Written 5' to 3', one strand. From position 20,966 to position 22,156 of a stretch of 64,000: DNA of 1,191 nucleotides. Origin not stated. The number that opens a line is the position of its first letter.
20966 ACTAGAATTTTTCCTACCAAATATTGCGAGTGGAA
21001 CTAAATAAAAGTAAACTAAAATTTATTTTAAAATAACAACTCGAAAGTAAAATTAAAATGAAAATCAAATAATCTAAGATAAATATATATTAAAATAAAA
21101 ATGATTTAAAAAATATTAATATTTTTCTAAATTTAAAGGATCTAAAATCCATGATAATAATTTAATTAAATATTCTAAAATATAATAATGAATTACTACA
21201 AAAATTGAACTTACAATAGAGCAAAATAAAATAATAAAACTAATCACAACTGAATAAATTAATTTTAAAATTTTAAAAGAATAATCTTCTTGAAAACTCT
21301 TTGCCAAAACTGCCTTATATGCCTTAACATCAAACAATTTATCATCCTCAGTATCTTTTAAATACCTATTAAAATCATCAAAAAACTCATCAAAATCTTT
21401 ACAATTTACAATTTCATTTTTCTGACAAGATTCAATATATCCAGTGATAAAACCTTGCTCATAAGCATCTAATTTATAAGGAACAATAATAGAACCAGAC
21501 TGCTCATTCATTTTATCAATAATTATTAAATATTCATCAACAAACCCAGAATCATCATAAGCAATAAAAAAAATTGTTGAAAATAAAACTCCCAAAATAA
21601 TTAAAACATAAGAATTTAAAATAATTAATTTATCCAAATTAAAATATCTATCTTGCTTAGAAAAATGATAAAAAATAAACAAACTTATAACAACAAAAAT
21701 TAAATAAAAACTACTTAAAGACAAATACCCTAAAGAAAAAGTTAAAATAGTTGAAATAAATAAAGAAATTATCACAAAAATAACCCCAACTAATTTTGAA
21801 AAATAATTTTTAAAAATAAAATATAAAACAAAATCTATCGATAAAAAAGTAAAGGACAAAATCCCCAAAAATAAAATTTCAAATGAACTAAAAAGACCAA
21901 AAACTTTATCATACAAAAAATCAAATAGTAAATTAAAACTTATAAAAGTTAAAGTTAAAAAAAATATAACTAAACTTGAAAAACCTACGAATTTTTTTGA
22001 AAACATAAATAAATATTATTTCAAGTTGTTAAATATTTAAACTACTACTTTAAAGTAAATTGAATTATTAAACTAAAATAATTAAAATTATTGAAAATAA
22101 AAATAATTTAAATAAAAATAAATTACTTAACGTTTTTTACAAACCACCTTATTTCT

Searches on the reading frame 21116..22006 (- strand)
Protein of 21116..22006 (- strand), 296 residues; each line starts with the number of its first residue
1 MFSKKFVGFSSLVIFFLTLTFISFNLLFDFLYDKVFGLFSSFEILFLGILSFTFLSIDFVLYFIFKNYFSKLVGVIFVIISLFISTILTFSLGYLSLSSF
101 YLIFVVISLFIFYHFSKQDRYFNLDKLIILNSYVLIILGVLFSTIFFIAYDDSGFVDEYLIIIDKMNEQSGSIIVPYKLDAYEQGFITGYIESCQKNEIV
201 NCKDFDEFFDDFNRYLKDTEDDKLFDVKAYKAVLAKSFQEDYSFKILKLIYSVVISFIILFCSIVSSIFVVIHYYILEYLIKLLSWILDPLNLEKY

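Call 3: search_protein_families(library=pfam, proteins=[window:21116-22006:-], max_evalue=0.01)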
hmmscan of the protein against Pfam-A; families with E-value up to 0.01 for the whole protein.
window:21116-22006:- (296 aa): 0 families

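Call 4: search_protein_families(library=ncbifam, proteins=[window:21116-22006:-], max_evalue=0.01)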
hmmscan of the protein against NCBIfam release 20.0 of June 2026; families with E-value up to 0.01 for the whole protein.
window:21116-22006:- (296 aa): 0 families

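Call 58: search_protein_families(library=padloc, proteins=[window:21116-22006:-], max_evalue=0.01)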
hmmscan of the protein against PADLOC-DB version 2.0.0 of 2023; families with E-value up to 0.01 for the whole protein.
window:21116-22006:- (296 aa): 0 families
